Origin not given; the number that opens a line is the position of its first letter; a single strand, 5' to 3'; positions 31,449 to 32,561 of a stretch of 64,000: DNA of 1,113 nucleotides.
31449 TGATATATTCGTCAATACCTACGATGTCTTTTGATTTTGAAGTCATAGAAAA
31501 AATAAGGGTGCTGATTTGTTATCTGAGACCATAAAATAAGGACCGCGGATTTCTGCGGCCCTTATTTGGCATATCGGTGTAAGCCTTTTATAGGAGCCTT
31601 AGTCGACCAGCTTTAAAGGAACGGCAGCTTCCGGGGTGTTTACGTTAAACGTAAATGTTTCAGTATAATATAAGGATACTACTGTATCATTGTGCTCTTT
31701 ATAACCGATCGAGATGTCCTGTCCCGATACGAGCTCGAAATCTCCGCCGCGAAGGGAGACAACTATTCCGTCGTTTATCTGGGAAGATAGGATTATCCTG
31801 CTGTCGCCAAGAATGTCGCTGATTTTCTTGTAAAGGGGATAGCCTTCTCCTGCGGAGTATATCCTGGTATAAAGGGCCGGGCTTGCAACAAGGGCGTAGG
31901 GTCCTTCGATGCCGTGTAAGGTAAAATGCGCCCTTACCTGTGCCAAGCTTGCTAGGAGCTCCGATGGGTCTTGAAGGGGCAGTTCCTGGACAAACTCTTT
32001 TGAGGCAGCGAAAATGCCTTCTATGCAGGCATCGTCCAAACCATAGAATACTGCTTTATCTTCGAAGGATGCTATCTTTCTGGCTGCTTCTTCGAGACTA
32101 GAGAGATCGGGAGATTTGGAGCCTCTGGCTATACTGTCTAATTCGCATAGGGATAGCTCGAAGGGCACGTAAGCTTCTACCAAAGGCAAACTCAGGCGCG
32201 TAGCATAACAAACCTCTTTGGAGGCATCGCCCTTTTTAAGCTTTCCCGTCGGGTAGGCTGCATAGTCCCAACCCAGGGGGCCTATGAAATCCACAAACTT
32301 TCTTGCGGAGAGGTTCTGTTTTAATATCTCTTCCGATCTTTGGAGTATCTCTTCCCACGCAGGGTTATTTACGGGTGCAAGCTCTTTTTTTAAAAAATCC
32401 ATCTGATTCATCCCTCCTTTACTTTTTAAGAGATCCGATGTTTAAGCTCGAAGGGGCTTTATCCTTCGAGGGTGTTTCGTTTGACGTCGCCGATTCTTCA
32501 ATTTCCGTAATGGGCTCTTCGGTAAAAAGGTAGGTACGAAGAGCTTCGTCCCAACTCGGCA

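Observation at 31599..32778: Encapsulin nanocompartment operon (EncFtn cargo plus family-1 shell)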

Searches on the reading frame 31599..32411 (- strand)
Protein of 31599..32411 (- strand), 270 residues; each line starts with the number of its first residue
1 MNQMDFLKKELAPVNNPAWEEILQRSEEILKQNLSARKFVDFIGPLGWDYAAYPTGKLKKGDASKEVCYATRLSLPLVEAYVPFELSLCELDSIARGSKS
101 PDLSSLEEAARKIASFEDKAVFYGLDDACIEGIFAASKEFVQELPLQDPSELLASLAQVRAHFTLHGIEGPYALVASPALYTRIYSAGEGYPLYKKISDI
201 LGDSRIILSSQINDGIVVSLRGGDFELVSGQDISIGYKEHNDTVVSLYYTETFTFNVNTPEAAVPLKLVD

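Call 3: search_protein_families(library=pfam, proteins=[window:31599-32411:-], max_evalue=0.01)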
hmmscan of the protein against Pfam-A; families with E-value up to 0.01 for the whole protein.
window:31599-32411:- (270 aa): 1 family
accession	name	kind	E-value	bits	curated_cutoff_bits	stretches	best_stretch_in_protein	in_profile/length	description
PF04454.18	Linocin_M18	-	1.3e-74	251.1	24.3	1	4-254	1-253/253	Encapsulating protein for peroxidase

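Call 4: search_protein_families(library=ncbifam, proteins=[window:31599-32411:-], max_evalue=0.01)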
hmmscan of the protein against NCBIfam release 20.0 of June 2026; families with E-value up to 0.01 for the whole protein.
window:31599-32411:- (270 aa): 1 family
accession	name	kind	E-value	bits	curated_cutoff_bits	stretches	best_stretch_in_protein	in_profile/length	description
NF041155.2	encap_f1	equivalog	1.7e-81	273.4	100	1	7-266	1-261/261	family 1 encapsulin nanocompartment shell protein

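Call 6: search_solved_structures(query=window:31599-32411:-, show_alignments=2, max_evalue=0.01)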
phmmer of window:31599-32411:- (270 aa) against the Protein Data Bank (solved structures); distinct sequences matched with E-value up to 0.01: 36.
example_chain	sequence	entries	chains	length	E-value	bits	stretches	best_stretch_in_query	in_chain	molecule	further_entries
7k5w_A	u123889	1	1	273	9.7e-63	215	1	4-268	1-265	Maritimacin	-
3dkt_A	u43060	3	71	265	1.2e-62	214.8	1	4-267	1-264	Maritimacin | Type 1 encapsulin shell protein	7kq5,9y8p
7lij_A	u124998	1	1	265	1.2e-62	214.8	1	4-267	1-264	Maritimacin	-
7lik_A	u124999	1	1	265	1.2e-62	214.7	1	4-267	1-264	Maritimacin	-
7mu1_A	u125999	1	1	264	1.8e-62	214.2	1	4-267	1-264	Maritimacin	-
7lil_A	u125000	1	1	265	5.9e-62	212.5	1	4-267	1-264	Maritimacin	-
7lis_A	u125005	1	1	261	7.4e-60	205.6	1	4-267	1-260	Maritimacin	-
6wkv_A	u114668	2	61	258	6.2e-59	202.6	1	4-267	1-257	Encapsulin | Maritimacin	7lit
7lim_A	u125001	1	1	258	2e-58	200.9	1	4-267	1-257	Maritimacin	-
7lii_A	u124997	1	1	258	2.6e-58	200.5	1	4-267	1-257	Maritimacin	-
7odw_A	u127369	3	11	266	5.1e-56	193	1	4-267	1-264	Linocin_M18 bacteriocin protein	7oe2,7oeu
9ry4_A0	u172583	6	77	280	3.8e-48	167.2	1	5-267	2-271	Type 1 encapsulin shell protein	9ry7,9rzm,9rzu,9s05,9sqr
7bcv_A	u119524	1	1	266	4.9e-48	166.8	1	7-268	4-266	Linocin-M18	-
7phm_Z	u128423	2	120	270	1.8e-47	165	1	5-266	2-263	29 kDa antigen CFP29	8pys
7p1t_A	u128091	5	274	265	1.8e-47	165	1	5-266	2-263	29 kDa antigen, Cfp29 | Type 1 encapsulin shell protein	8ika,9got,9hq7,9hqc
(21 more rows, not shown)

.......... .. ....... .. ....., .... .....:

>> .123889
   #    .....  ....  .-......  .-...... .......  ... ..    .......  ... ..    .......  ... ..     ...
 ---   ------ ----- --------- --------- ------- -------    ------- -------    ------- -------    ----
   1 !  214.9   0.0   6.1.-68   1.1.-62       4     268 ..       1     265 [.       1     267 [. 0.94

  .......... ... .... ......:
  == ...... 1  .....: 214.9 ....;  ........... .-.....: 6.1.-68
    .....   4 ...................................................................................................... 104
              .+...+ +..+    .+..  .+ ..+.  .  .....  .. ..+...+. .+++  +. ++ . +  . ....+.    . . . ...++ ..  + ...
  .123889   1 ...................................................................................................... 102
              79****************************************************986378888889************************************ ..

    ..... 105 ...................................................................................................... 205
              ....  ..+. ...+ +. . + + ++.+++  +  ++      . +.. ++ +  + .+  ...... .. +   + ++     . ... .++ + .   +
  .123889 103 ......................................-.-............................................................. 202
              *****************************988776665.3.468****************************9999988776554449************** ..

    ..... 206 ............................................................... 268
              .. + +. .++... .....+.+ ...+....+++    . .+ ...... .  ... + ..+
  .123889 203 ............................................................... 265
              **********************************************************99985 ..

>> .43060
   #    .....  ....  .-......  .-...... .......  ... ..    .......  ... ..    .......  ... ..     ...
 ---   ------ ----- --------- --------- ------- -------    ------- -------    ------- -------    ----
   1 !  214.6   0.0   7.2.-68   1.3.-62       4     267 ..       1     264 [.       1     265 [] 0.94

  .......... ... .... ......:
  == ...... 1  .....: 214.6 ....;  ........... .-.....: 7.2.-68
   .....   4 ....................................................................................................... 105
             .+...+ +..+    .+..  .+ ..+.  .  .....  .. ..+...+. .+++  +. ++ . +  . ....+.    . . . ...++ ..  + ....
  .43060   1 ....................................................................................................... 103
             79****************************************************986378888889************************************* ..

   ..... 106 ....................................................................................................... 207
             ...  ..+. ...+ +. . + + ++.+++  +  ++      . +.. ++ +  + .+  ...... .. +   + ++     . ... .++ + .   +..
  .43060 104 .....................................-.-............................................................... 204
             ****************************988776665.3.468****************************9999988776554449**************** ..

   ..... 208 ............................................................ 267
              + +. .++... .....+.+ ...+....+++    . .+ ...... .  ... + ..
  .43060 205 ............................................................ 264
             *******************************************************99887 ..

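Call 11: find_homologous_proteins(query=window:31599-32411:-, max_evalue=1e-10)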
Query window:31599-32411:- (270 aa): 2171 proteins with E <= 1e-10 among 3801 candidates; the best 120 are listed.
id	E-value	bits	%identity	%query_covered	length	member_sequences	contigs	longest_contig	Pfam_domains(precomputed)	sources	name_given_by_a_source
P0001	3.8e-158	543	91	100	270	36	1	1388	PF04454.19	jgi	-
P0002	1.6e-133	462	77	99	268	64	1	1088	PF04454.19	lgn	-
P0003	3.1e-126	438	71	99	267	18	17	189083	PF04454.19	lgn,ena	-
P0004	1.6e-67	246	48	99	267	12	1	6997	PF04454.19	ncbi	-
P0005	2.5e-67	245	49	97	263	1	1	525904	PF04454.19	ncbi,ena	-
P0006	6.2e-67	244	47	98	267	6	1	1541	PF04454.19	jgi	jgi:uncharacterized linocin/CFP29 family protein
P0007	7.7e-67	243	49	97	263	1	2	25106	PF04454.19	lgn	-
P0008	7.5e-66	240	46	99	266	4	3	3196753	PF04454.19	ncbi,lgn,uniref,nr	ncbi:bacteriocin family protein [Aminithiophilus ramosus]|uniref:Bacteriocin family protein n=2 Tax=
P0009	1.1e-65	240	48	97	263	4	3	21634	PF04454.19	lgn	-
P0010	1.6e-65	239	48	98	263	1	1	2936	PF04454.19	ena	-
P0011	1.7e-65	239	49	97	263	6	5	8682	PF04454.19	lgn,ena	-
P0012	2.3e-65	238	49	97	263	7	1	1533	PF04454.19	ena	-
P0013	2.6e-65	238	48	98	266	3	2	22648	PF04454.19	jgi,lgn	jgi:uncharacterized linocin/CFP29 family protein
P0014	5.9e-65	237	47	98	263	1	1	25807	PF04454.19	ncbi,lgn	ncbi:MAG: family 1 encapsulin nanocompartment shell protein [Bacteroidota bacterium]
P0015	6.9e-65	237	49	98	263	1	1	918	PF04454.19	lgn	-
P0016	9.7e-65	236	47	98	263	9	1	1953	PF04454.19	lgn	-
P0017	1.3e-64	236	48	98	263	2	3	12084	PF04454.19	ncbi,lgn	-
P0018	1.4e-64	236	48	98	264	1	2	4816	PF04454.19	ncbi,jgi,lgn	-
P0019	1.5e-64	236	48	98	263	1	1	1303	PF04454.19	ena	-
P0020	2.7e-64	235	45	98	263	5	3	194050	PF04454.19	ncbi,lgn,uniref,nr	ncbi:family 1 encapsulin nanocompartment shell protein [Thermophagus xiamenensis]|uniref:Uncharacter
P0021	3.0e-64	235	45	98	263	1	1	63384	PF04454.19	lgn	-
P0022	4.5e-64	234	45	98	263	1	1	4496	PF04454.19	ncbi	-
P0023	6.0e-64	234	46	96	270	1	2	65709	PF04454.19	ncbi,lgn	ncbi:MAG: family 1 encapsulin nanocompartment shell protein [Bacteroidota bacterium]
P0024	8.0e-64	233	45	98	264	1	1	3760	PF04454.19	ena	-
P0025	8.0e-64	233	45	98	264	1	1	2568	PF04454.19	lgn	-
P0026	8.2e-64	233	46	98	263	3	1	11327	PF04454.19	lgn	-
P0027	1.0e-63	233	45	98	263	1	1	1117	PF04454.19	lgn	-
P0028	1.3e-63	233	46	98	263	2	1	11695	PF04454.19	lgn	-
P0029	1.7e-63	232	46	98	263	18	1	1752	PF04454.19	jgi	jgi:uncharacterized linocin/CFP29 family protein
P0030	1.8e-63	232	45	98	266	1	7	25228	PF04454.19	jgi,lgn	jgi:uncharacterized linocin/CFP29 family protein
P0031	2.0e-63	232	48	97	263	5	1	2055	PF04454.19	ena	-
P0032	2.4e-63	232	45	98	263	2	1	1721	PF04454.19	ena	-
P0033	2.5e-63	232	46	98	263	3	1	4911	PF04454.19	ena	-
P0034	3.1e-63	231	45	98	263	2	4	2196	PF04454.19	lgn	-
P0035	3.3e-63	231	46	98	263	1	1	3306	PF04454.19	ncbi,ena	-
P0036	3.5e-63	231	45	98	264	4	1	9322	PF04454.19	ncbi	-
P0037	4.6e-63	231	45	98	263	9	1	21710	PF04454.19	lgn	-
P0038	6.4e-63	230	45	98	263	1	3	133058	PF04454.19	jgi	jgi:uncharacterized linocin/CFP29 family protein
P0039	7.8e-63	230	46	98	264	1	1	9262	PF04454.19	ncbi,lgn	-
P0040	7.9e-63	230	44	98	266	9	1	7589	PF04454.19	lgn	-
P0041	9.6e-63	230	46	98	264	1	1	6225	PF04454.19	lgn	-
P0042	1.1e-62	230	46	97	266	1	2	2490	PF04454.19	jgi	jgi:uncharacterized linocin/CFP29 family protein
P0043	1.4e-62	229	47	97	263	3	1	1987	PF04454.19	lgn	-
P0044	1.7e-62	229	46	96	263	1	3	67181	PF04454.19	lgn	-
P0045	1.9e-62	229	45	98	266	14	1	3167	PF04454.19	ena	-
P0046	2.4e-62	229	45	94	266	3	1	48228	PF04454.19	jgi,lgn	-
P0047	2.7e-62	228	45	98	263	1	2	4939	PF04454.19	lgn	-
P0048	4.8e-62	228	47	97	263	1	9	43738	PF04454.19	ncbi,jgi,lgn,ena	jgi:uncharacterized linocin/CFP29 family protein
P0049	5.9e-62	227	45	98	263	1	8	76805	PF04454.19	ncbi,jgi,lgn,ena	-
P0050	8.0e-62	227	46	97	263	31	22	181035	PF04454.19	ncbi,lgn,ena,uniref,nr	ncbi:putative linocin/CFP29 family protein [Aminivibrio pyruvatiphilus]|uniref:Putative linocin/CFP2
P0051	8.3e-62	227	47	97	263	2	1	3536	PF04454.19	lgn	-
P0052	1.1e-61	226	44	98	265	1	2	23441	PF04454.19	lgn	-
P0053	1.2e-61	226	45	98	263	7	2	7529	PF04454.19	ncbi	ncbi:MAG: family 1 encapsulin nanocompartment shell protein [Marinilabiliaceae bacterium]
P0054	1.4e-61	226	44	98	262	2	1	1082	PF04454.19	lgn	-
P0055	1.4e-61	226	46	98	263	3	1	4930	PF04454.19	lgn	-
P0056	1.6e-61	226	44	98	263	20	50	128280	PF04454.19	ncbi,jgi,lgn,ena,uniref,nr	ncbi:Maritimacin [bioreactor metagenome]|jgi:uncharacterized linocin/CFP29 family protein|uniref:Mar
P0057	1.8e-61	226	46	98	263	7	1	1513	PF04454.19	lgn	-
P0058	2.0e-61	226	45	98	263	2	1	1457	PF04454.19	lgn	-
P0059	2.8e-61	225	44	98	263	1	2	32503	PF04454.19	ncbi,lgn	ncbi:MAG: family 1 encapsulin nanocompartment shell protein [Bacteroidota bacterium]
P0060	2.9e-61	225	46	98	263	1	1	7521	PF04454.19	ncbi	-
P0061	3.3e-61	225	45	97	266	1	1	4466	PF04454.19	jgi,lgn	jgi:uncharacterized linocin/CFP29 family protein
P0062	3.5e-61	225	47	97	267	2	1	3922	PF04454.19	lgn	-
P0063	5.3e-61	224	45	97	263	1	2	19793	PF04454.19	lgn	-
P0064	5.3e-61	224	43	98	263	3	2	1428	PF04454.19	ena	-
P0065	6.2e-61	224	45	98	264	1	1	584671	PF04454.19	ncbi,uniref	ncbi:family 1 encapsulin nanocompartment shell protein [Thermophagus sp. OGC60D27]|uniref:family 1 e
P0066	6.6e-61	224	47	97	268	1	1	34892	PF04454.19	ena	-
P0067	9.6e-61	223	44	98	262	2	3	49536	PF04454.19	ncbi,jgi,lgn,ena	-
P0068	1.1e-60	223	44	98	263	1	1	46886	PF04454.19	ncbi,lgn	-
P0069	1.1e-60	223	45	97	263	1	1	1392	PF04454.19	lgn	-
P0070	1.3e-60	223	46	97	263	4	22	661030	PF04454.19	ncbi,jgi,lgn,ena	-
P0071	1.4e-60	223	46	98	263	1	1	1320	PF04454.19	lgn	-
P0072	1.6e-60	223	47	98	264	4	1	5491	PF04454.19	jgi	jgi:uncharacterized linocin/CFP29 family protein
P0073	2.2e-60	222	45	98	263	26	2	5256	PF04454.19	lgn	-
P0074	2.3e-60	222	45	98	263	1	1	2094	PF04454.19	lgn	-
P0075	2.3e-60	222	46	98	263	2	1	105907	PF04454.19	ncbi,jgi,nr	ncbi:MAG: family 1 encapsulin nanocompartment shell protein [Bacteroides sp.]|jgi:uncharacterized li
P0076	2.5e-60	222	46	99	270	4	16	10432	PF04454.19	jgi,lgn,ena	-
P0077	3.0e-60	222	45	98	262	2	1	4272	PF04454.19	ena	-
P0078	4.7e-60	221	43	98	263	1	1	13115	PF04454.19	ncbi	-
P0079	4.7e-60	221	44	97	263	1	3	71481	PF04454.19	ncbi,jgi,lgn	-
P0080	5.4e-60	221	46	97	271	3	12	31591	PF04454.19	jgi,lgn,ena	jgi:uncharacterized linocin/CFP29 family protein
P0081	5.4e-60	221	45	97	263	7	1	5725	PF04454.19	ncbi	-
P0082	7.5e-60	220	45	98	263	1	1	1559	PF04454.19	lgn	-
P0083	8.3e-60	220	42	98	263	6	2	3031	PF04454.19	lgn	-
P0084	8.7e-60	220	44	97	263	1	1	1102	PF04454.19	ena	-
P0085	1.1e-59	220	44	97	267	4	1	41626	PF04454.19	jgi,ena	-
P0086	1.4e-59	220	46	98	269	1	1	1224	PF04454.19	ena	-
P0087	1.7e-59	219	48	97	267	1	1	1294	PF04454.19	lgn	-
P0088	1.9e-59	219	45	97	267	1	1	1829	PF04454.19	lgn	-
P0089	2.1e-59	219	44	98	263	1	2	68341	PF04454.19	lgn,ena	-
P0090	2.3e-59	219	44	98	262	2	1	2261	PF04454.19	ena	-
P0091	2.6e-59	219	42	98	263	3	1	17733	PF04454.19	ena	-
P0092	2.9e-59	219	44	98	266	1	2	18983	PF04454.19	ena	-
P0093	3.0e-59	218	45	97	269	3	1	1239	PF04454.19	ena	-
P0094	3.7e-59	218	45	97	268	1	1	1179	PF04454.19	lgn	-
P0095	3.9e-59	218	43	98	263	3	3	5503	PF04454.19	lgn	-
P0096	4.2e-59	218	46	98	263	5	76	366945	PF04454.19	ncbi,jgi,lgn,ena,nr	ncbi:MAG: family 1 encapsulin nanocompartment shell protein [Bacteroidales bacterium]|jgi:uncharacte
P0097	4.3e-59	218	43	98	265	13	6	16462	PF04454.19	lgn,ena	-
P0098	7.0e-59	217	46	98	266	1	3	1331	PF04454.19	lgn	-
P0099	1.0e-58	217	44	98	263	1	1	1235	PF04454.19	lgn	-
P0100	1.1e-58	217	45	97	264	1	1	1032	PF04454.19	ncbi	-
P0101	1.5e-58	216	45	98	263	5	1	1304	PF04454.19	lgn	-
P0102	1.8e-58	216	46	94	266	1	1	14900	PF04454.19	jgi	jgi:uncharacterized linocin/CFP29 family protein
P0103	2.0e-58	216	43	97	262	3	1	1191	PF04454.19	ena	-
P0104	2.8e-58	215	45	97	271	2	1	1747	PF04454.19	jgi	jgi:uncharacterized linocin/CFP29 family protein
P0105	7.5e-58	214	45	98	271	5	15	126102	PF04454.19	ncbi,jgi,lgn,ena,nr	ncbi:MAG TPA: family 1 encapsulin nanocompartment shell protein [Candidatus Hydrogenedentes bacteriu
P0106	8.3e-58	214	41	98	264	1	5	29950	PF04454.19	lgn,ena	-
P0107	9.4e-58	214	44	97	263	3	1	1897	PF04454.19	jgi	jgi:uncharacterized linocin/CFP29 family protein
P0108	1.0e-57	213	44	98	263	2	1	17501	PF04454.19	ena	-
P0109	1.1e-57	213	44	97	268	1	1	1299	PF04454.19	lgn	-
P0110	1.3e-57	213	46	97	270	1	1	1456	PF04454.19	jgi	-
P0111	1.5e-57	213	45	96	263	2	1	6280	PF04454.19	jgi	jgi:uncharacterized linocin/CFP29 family protein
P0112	1.6e-57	213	47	98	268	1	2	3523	PF04454.19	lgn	-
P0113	2.4e-57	212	43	97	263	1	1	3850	PF04454.19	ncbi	-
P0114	2.5e-57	212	44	96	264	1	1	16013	PF25209.3,PF04454.19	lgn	-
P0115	4.5e-57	211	45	97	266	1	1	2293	PF04454.19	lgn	-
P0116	5.0e-57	211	45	96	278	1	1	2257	PF04454.19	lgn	-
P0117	6.0e-57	211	42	98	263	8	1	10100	PF05065.20,PF04454.19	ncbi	-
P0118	7.4e-57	211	42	98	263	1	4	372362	PF04454.19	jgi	jgi:uncharacterized linocin/CFP29 family protein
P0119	8.0e-57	210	44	97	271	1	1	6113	PF04454.19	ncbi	ncbi:MAG: family 1 encapsulin nanocompartment shell protein [Candidatus Hydrogenedentota bacterium]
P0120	9.1e-57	210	44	97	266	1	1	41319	PF04454.19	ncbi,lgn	-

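Call 12: find_related_loci(query=window:31599-32411:-, collection=genome_contigs, flank=4000)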
Query window:31599-32411:- (270 aa) in genome_contigs; peptide patterns used: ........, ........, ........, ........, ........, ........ (x = any residue, [..] = any of these).
67 stretches matched a pattern; 5 encode a relative of the query (tblastn E <= 1e-3); 5 distinct loci.
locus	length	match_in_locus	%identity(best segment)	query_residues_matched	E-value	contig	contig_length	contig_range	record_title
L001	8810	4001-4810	98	1-270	6e-180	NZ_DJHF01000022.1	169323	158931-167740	MAG: Acetomicrobium sp. UBA5826 UBA5826_contig_482, whole genome shotgun sequence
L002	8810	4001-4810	97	1-270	5e-179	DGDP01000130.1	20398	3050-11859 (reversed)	MAG TPA_asm: Acetomicrobium sp. UBA3949 UBA3949_contig_7752, whole genome shotgun sequence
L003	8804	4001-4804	76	3-270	2e-141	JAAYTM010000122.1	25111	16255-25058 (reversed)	MAG: Synergistaceae bacterium isolate AS24abBPME_148 58362_AS24, whole genome shotgun sequence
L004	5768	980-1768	44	4-266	2e-65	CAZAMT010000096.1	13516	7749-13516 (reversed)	MAG TPA_asm: uncultured Bacteroidales bacterium isolate binchicken_co8_368 genome assembly, contig: NODE_8347_length_135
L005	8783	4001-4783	41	4-264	2e-61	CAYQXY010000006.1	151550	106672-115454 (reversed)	MAG TPA_asm: uncultured Bacteroidales bacterium isolate SRP072547_co1_283 genome assembly, contig: NODE_32_length_151550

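Call 13: find_encoding_contigs(protein=P0003, flank=5000, max_places=3)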
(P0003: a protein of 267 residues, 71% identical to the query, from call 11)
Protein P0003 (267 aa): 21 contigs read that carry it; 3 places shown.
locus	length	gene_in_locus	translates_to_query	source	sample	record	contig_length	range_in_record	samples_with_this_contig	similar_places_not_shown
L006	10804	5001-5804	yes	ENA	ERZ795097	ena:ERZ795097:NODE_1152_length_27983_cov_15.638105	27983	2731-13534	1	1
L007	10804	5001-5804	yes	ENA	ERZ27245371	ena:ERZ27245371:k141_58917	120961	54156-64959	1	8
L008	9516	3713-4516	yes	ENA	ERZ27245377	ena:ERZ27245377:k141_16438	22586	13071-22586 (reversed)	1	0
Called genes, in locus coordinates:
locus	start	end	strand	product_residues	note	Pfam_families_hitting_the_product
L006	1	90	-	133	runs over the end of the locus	-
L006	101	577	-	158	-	PF01257:2Fe-2S_thioredx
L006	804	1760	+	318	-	PF01565:FAD_binding_4, PF02873:MurB_C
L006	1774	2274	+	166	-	PF00583:Acetyltransf_1, PF13673:Acetyltransf_10, PF13508:Acetyltransf_7, PF08445:FR47 (weak)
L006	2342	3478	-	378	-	PF01546:Peptidase_M20, PF07687:M20_dimer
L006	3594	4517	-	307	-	PF00892:EamA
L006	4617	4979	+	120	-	PF22277:EncFtn-like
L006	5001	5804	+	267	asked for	PF04454:Linocin_M18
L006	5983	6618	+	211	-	PF01435:Peptidase_M48, PF10463:Peptidase_U49 (faint)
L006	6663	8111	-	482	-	PF02789:Peptidase_M17_N, PF00883:Peptidase_M17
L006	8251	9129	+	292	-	PF00528:BPD_transp_1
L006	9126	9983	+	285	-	PF00528:BPD_transp_1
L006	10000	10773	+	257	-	PF02463:SMC_N (weak), PF00005:ABC_tran, PF13304:AAA_21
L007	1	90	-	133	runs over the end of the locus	-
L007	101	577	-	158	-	PF01257:2Fe-2S_thioredx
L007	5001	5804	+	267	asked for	PF04454:Linocin_M18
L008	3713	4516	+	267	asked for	PF04454:Linocin_M18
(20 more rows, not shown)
